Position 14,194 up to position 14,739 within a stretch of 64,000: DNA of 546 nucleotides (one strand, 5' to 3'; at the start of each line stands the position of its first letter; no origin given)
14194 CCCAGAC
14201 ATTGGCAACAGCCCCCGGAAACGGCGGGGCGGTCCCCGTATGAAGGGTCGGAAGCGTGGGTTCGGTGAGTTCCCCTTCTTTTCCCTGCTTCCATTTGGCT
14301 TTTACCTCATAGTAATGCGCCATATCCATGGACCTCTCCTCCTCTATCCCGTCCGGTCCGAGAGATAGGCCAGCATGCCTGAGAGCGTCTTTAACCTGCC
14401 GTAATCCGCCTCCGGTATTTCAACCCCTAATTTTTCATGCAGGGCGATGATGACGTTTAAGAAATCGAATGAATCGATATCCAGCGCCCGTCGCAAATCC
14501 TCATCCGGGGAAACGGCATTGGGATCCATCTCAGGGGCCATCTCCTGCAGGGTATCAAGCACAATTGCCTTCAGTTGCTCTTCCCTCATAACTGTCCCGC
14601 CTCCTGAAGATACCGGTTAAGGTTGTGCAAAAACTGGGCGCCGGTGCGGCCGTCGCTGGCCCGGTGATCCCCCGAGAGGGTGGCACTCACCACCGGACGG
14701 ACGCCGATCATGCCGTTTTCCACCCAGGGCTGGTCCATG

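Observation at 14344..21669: E3-less 2-oxoacid/acetoin dehydrogenase module coupled to an AMP-ligase, its own LipB/LipA and two carrier proteins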

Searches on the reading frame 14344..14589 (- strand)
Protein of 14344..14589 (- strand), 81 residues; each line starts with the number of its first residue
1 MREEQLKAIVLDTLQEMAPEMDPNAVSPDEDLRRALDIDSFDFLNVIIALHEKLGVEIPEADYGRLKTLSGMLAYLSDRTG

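Call 3: search_protein_families(library=pfam, proteins=[window:14344-14589:-])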
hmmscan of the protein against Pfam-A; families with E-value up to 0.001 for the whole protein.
window:14344-14589:- (81 aa): 1 family
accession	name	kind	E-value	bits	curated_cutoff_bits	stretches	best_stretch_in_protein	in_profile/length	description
PF00550.31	PP-binding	-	4.4e-09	36.9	20.8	1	6-76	3-67/67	Phosphopantetheine attachment site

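Call 4: search_protein_families(library=ncbifam, proteins=[window:14344-14589:-])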
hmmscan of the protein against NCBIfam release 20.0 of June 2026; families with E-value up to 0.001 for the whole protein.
window:14344-14589:- (81 aa): 14 families
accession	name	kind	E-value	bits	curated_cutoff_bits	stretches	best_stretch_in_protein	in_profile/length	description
NF002148.0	PRK00982.1-2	subfamily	4.6e-10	39.2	71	1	3-79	6-77/79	acyl carrier protein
NF002147.0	PRK00982.1-1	equivalog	4.2e-09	36.1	84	1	12-78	14-79/83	acyl carrier protein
NF002150.0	PRK00982.1-4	subfamily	1.2e-08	35.1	66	1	20-79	19-78/80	acyl carrier protein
TIGR00517.1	acyl_carrier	equivalog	6.3e-08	32.4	70.45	1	6-79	8-76/77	acyl carrier protein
NF040636.1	AcpM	exception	1.3e-07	31.5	146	1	12-76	12-75/93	meromycolate extension acyl carrier protein AcpM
NF009104.0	PRK12449.1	equivalog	2.6e-07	30.5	70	1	25-79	24-78/80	acyl carrier protein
NF002151.0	PRK00982.1-5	equivalog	8.6e-07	29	92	1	4-79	6-76/78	acyl carrier protein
NF003757.0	PRK05350.1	equivalog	9.5e-07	28.9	65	1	4-70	5-70/83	acyl carrier protein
NF005502.0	PRK07117.1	equivalog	3.3e-06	27.2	79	1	1-77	1-76/82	acyl carrier protein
NF002149.0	PRK00982.1-3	equivalog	3.9e-05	23.5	106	1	3-77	5-74/78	acyl carrier protein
NF005079.0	PRK06508.1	equivalog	4e-05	23.9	83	1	18-60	15-57/93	acyl carrier protein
NF058660.1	cispen_ACP_AmcB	equivalog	5.3e-05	23.3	80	1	15-75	12-74/80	cispentacin biosynthesis acyl carrier protein AmcB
NF003464.0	PRK05087.1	equivalog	0.0001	22.2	68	1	5-65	2-61/78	D-alanine--poly(phosphoribitol) ligase subunit DltC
NF005798.0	PRK07639.1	equivalog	0.00026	21.4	100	1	1-79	1-81/91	petrobactin biosynthesis protein AsbD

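Call 10: find_homologous_proteins(query=window:14344-14589:-, max_evalue=0.001)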
Query window:14344-14589:- (81 aa): 830 proteins with E <= 0.001 among 830 candidates; the best 120 are listed.
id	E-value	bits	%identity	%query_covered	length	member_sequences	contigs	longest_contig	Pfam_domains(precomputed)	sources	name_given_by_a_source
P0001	1.8e-44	166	100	100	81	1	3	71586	PF00550.32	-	-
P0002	7.4e-42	158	97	98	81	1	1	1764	PF00550.32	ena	-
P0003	1.0e-41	158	97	98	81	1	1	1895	PF00550.32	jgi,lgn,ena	jgi:acyl carrier protein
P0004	1.0e-41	157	97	98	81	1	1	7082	PF00550.32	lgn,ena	-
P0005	1.0e-41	157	96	100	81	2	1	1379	PF00550.32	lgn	-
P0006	3.7e-41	156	96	98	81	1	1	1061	PF00550.32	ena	-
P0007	7.1e-41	155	96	98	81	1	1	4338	PF00550.32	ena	-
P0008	4.8e-31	124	73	98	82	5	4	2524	PF00550.32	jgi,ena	-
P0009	2.0e-27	112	69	99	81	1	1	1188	PF00550.32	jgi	-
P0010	4.4e-27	111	69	99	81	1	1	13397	PF00550.32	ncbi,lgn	-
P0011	6.6e-27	111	70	98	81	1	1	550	PF00550.32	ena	-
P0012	2.9e-26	108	65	99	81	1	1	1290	PF00550.32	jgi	jgi:acyl carrier protein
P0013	4.2e-26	108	68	98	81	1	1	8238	PF00550.32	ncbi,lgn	-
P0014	6.5e-26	107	64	99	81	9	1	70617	PF00550.32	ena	-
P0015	6.7e-26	107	64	99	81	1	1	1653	PF00550.32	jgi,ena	-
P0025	1.3e-25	106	64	99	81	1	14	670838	PF00550.32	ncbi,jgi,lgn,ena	jgi:acyl carrier protein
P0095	1.8e-23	100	62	95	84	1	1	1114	PF00550.32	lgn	-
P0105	2.6e-23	99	59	98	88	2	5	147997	PF00550.32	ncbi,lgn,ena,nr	ncbi:MAG: acyl carrier protein [Acidobacteriia bacterium]|nr:acyl carrier protein [Terriglobia bacte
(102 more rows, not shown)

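Call 11: find_encoding_contigs(protein=P0025, flank=10000, max_places=3)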
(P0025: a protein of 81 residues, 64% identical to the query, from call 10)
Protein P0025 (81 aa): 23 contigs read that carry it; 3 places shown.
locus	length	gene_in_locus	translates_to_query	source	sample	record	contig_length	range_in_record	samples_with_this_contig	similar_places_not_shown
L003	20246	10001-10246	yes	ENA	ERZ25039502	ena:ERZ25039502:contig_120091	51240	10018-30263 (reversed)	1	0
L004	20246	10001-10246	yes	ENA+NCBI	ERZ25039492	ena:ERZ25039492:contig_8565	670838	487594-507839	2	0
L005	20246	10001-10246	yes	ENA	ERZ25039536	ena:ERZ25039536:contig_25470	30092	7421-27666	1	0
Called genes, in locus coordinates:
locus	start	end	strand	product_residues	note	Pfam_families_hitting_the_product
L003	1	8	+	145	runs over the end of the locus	PF13701:DDE_Tnp_1_4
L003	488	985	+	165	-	-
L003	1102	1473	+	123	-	-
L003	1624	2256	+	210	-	-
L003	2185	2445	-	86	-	-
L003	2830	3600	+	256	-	PF13085:Fer2_3, PF13187:Fer4_9 (faint), PF13183:Fer4_8, PF13237:Fer4_10 (weak)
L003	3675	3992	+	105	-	PF01127:Sdh_cyt, PF02300:Fumarate_red_C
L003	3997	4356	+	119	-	PF01127:Sdh_cyt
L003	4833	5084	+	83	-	PF04008:Adenosine_kin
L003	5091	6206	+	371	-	PF00501:AMP-binding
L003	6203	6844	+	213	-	PF13193:AMP-binding_C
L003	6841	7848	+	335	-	PF00676:E1_dh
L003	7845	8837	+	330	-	PF02779:Transket_pyr, PF02780:Transketolase_C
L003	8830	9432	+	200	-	PF00364:Biotin_lipoyl, PF25997:BSH_YhbJ (weak), PF25984:BSH_YknX (faint), PF02817:E3_binding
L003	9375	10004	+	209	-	PF00198:2-oxoacid_dh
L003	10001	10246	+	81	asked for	PF00550:PP-binding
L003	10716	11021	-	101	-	-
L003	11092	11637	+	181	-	-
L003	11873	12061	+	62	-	-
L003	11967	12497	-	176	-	PF00376:MerR, PF13411:MerR_1, PF09278:MerR-DNA-bind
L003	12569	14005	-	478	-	PF00753:Lactamase_B, PF00581:Rhodanese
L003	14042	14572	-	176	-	PF00581:Rhodanese, PF11127:YgaP-like_TM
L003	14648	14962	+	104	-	PF24038:DUF7347 (weak), PF12802:MarR_2, PF12840:HTH_20, PF01022:HTH_5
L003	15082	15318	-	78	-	-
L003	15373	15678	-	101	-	PF00011:HSP20, PF17886:ArsA_HSP20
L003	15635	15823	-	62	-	-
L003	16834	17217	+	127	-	PF10114:PocR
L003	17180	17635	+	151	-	PF00165:HTH_AraC, PF12833:HTH_18, PF00165:HTH_AraC (weak)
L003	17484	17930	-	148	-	PF01180:DHO_dh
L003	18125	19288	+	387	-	PF12838:Fer4_7 (faint), PF13534:Fer4_17 (faint), PF13183:Fer4_8 (faint), PF13746:Fer4_18 (faint), PF14697:Fer4_21 (faint), PF12797:Fer4_2 (faint), PF13237:Fer4_10 (faint), PF17179:Fer4_22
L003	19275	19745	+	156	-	PF00027:cNMP_binding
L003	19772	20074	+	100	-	-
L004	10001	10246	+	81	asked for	PF00550:PP-binding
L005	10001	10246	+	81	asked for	PF00550:PP-binding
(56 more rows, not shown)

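Call 12: find_encoding_contigs(protein=P0105, flank=10000, max_places=2)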
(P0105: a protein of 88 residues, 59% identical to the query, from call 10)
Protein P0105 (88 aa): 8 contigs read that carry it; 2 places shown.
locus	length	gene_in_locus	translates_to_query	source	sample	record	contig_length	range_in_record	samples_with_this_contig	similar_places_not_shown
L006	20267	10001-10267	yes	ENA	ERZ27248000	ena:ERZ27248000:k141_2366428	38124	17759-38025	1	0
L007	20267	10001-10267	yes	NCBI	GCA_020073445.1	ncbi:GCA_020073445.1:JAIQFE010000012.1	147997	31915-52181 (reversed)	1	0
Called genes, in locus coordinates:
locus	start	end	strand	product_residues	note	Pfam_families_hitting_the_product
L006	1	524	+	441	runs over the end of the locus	PF07586:HXXSHH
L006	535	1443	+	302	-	PF00753:Lactamase_B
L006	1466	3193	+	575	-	PF12796:Ank_2, PF13637:Ank_4 (weak), PF12796:Ank_2, PF13637:Ank_4 (weak), PF13857:Ank_5 (weak), PF00023:Ank (weak), PF12796:Ank_2, PF00023:Ank (weak), +6 more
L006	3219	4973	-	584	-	PF03929:PepSY_TM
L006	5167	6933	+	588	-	PF00501:AMP-binding, PF13193:AMP-binding_C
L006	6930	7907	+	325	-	PF00676:E1_dh, PF02775:TPP_enzyme_C (weak), PF00456:Transketolase_N (faint)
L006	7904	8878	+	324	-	PF02779:Transket_pyr, PF02780:Transketolase_C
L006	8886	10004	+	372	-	PF00364:Biotin_lipoyl, PF02817:E3_binding, PF00198:2-oxoacid_dh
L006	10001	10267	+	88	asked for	PF00550:PP-binding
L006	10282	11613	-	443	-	PF17767:NAPRTase_N, PF17956:NAPRTase_C (faint), PF04095:NAPRTase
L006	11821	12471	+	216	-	PF13505:OMP_b-brl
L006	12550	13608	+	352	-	-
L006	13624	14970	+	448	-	PF05139:Erythro_esteras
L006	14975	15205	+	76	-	-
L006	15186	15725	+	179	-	-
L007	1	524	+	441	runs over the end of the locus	PF07586:HXXSHH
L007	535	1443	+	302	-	PF00753:Lactamase_B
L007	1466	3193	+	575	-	PF12796:Ank_2, PF13637:Ank_4 (weak), PF12796:Ank_2, PF13637:Ank_4 (weak), PF13857:Ank_5 (weak), PF00023:Ank (weak), PF12796:Ank_2, PF00023:Ank (weak), +6 more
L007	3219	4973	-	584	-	PF03929:PepSY_TM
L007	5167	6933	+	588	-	PF00501:AMP-binding, PF13193:AMP-binding_C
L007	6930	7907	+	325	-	PF00676:E1_dh, PF02775:TPP_enzyme_C (weak), PF00456:Transketolase_N (faint)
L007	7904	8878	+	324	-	PF02779:Transket_pyr, PF02780:Transketolase_C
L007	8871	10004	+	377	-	PF00364:Biotin_lipoyl, PF02817:E3_binding, PF00198:2-oxoacid_dh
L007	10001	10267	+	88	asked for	PF00550:PP-binding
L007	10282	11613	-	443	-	PF17767:NAPRTase_N, PF17956:NAPRTase_C (faint), PF04095:NAPRTase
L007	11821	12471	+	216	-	PF13505:OMP_b-brl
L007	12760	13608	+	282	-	-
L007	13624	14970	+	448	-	PF05139:Erythro_esteras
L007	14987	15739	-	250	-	PF01734:Patatin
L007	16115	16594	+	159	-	PF04028:DUF374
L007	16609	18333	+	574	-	PF14716:HHH_8, PF14520:HHH_5 (weak), PF14791:DNA_pol_B_thumb, PF02811:PHP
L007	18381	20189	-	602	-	PF04773:FecR (weak), PF20245:DUF6600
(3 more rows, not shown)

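Call 16: find_related_loci(query=A1, collection=genome_contigs, flank=10000)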
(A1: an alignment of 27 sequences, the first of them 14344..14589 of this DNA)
Query A1 (81 aa) in genome_contigs; peptide patterns used: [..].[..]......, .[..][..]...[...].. (x = any residue, [..] = any of these).
600 stretches matched a pattern (row limit reached: there are more); 518 encode a relative of the query (tblastn E <= 1e-3); the best 80 are kept; 80 distinct loci.
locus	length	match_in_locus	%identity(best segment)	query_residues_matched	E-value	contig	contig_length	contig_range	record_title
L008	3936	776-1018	94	1-81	3e-46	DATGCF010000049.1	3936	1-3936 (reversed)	MAG TPA_asm: Desulfosalsimonadaceae bacterium isolate SMAG_U9641 k141_594147, whole genome shotgun sequence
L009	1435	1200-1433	73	1-78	5e-36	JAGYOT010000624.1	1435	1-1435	MAG: Desulfobacterales bacterium isolate M55B175 624, whole genome shotgun sequence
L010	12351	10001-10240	69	1-80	6e-33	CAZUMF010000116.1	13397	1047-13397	MAG TPA_asm: uncultured Desulfohalobiaceae bacterium isolate binchicken_co77_81 genome assembly, contig: NODE_5427_lengt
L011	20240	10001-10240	64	1-80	3e-31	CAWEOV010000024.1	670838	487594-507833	MAG: uncultured Verrucomicrobiae bacterium isolate MFD02242.bin.1.322 genome assembly, contig: contig_8565, whole genome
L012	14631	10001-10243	56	1-81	2e-29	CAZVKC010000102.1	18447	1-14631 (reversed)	MAG TPA_asm: uncultured Solibacteraceae bacterium isolate SRP262948_co1_157 genome assembly, contig: NODE_2846_length_18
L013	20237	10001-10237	59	1-79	3e-29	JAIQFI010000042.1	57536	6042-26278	MAG: Terriglobia bacterium isolate SRVP_5 SR-VP_26_10_2019_C_20cm_scaffold_1010, whole genome shotgun sequence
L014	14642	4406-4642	54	1-79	1e-28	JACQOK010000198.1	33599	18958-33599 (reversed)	MAG: Betaproteobacteria bacterium isolate NC_groundwater_1279_Ag_S-0.2um_63_76 S_p2_S4_coassembly_k141_1578596, whole ge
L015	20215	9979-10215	61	1-79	2e-28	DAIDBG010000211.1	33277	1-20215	MAG TPA_asm: bacterium isolate clean1860 k141_48738, whole genome shotgun sequence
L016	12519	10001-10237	61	1-79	1e-28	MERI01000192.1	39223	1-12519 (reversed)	MAG: Betaproteobacteria bacterium RIFCSPLOWO2_12_FULL_62_58 rifcsplowo2_12_scaffold_4240, whole genome shotgun sequence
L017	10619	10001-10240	55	1-80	1e-28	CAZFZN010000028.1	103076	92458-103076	MAG TPA_asm: uncultured Akkermansia sp. isolate binchicken_co179_123 genome assembly, contig: NODE_873_length_103076_cov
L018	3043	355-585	60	1-77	4e-28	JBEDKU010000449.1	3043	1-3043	MAG: Verrucomicrobiota bacterium isolate NASQAN2015_081_B_bin.3 scaffold_478146, whole genome shotgun sequence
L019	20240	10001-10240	59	1-80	3e-28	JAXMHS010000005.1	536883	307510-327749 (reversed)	MAG: Verrucomicrobiaceae bacterium isolate STL-VER10 C2.107.fa-5, whole genome shotgun sequence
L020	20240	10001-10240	58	1-80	4e-28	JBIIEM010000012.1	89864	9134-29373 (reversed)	MAG: Chthoniobacteraceae bacterium isolate ME2000-10-10pf_3300042337_group1_bin102 Rohwer_bin2538_scaffold_121_c1, whole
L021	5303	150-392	56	1-81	6e-28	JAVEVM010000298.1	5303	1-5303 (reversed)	MAG: Desulforhabdus sp. isolate BF4_121 NODE_56193_length_5303_cov_2.054289_Biofilm4, whole genome shotgun sequence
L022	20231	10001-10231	61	1-77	6e-28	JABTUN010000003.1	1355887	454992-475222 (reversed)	MAG: Verrucomicrobiaceae bacterium isolate H5_VER2 seq003, whole genome shotgun sequence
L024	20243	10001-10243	54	1-81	2e-27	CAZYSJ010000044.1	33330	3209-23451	MAG TPA_asm: uncultured Caldilineaceae bacterium isolate binchicken_co43_294 genome assembly, contig: NODE_2021_length_3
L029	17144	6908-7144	57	1-79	7e-27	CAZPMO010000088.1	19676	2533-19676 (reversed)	MAG TPA_asm: uncultured Rhodospirillaceae bacterium isolate SRP200020_co5_379 genome assembly, contig: NODE_4218_length_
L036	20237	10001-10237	58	1-79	3e-26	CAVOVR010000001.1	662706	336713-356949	MAG: Bryobacterales bacterium isolate MFD00008.bin.2.153 genome assembly, contig: contig_10249, whole genome shotgun seq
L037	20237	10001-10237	54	1-79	2e-26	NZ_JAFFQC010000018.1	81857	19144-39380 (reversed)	Desulfobulbus alkaliphilus strain DSM 24258 NODE_18_length_81857_cov_76.8245, whole genome shotgun sequence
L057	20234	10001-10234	50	2-79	6e-25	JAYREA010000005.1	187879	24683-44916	MAG: Azonexus sp. isolate SH_SHASGE2bin.17 NODE_66_length_187879_cov_3.088324, whole genome shotgun sequence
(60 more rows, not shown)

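Call 29: search_protein_families(library=pfam, proteins=[L057:4506-5735:+, L057:5970-7874:-, L057:8118-9995:+, L057:9992-10258:+, L057:10262-10789:+, L057:11026-12966:+, L057:13059-14276:+, L057:14329-16533:-], max_evalue=0.00001)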
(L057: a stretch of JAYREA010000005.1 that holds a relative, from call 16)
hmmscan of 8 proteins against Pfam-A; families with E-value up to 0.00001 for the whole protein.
L057:4506-5735:+ (409 aa): 5 families
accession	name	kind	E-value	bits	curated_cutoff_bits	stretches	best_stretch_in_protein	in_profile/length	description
PF01593.30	Amino_oxidase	-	3.5e-34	119.3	19.8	1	11-403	2-442/443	Flavin containing amine oxidoreductase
PF13450.12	NAD_binding_8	-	4.1e-12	46.6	21.9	1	5-69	1-67/68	NAD(P)-binding Rossmann-like domain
PF12831.13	FAD_oxidored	-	1.8e-07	31.3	27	1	3-73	2-74/416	FAD dependent oxidoreductase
PF01266.30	DAO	-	4.5e-06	26.9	27.9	0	2-38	1-37/353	FAD dependent oxidoreductase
PF07992.20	Pyr_redox_2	-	5.9e-06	26.3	26.1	0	1-34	1-34/291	Pyridine nucleotide-disulphide oxidoreductase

L057:5970-7874:- (634 aa): 2 families
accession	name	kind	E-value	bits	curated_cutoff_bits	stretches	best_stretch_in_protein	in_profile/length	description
PF03235.19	GmrSD_N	-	1.6e-31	110.4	33.2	1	16-263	1-199/199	GmrSD restriction endonuclease, N-terminal domain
PF07510.16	GmrSD_C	-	2e-20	73.6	23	1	458-626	1-137/138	GmrSD restriction endonucleases, C-terminal domain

L057:8118-9995:+ (625 aa): 2 families
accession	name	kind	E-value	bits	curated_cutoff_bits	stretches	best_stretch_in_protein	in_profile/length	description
PF00501.34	AMP-binding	-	1.4e-76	258.2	29.9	1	96-466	10-384/384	AMP-binding enzyme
PF13193.12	AMP-binding_C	-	8.9e-26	91.1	24.5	1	516-594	1-76/76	AMP-binding enzyme C-terminal domain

L057:9992-10258:+ (88 aa): 1 family
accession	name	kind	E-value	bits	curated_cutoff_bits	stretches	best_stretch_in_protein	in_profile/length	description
PF00550.31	PP-binding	-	1e-07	32.5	20.8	1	12-78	3-67/67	Phosphopantetheine attachment site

L057:10262-10789:+ (175 aa): 3 families
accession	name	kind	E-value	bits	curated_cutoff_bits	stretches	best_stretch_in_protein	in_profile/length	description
PF00583.31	Acetyltransf_1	-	8.3e-09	36.2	20.7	1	72-157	33-116/116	Acetyltransferase (GNAT) family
PF13302.13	Acetyltransf_3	-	3.4e-08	34.7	25.4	1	22-158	4-138/138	Acetyltransferase (GNAT) domain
PF13508.13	Acetyltransf_7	-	2.5e-06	28.2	27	1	77-159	6-84/84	Acetyltransferase (GNAT) domain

L057:11026-12966:+ (646 aa): 3 families
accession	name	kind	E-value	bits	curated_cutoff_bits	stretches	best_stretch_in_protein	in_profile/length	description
PF07382.16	HC2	-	5.6e-09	36.8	40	1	355-503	15-167/194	Histone H1-like nucleoprotein HC2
PF13103.11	TonB_2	-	1.1e-07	32.3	22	1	578-620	29-71/85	TonB C terminal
PF03544.19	TonB_C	-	8.9e-06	26.5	24.6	0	578-625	19-64/79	Gram-negative bacterial TonB protein C-terminal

L057:13059-14276:+ (405 aa): 3 families
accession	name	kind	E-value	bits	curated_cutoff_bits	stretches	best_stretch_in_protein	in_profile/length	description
PF13458.12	Peripla_BP_6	-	5.6e-61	207.5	31.7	1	25-372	1-335/343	Periplasmic binding protein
PF13433.12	Peripla_BP_5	-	4.3e-11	43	27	1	26-99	1-74/363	Periplasmic binding protein domain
PF01094.35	ANF_receptor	-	2.1e-07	30.8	25.4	1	47-345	4-309/353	Receptor family ligand binding region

L057:14329-16533:- (734 aa): 3 families
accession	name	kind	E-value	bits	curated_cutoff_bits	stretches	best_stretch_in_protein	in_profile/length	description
PF18381.7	YcaO_C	-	1.8e-74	249.8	26.1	1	557-728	1-172/172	YcaO cyclodehydratase C-terminal domain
PF02624.21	YcaO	-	3.8e-66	224.1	25.7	1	205-540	1-324/325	YcaO cyclodehydratase, ATP-ad Mg2+-binding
PF02566.24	OsmC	-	6.1e-08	33.4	27.5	1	32-126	1-99/100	OsmC-like protein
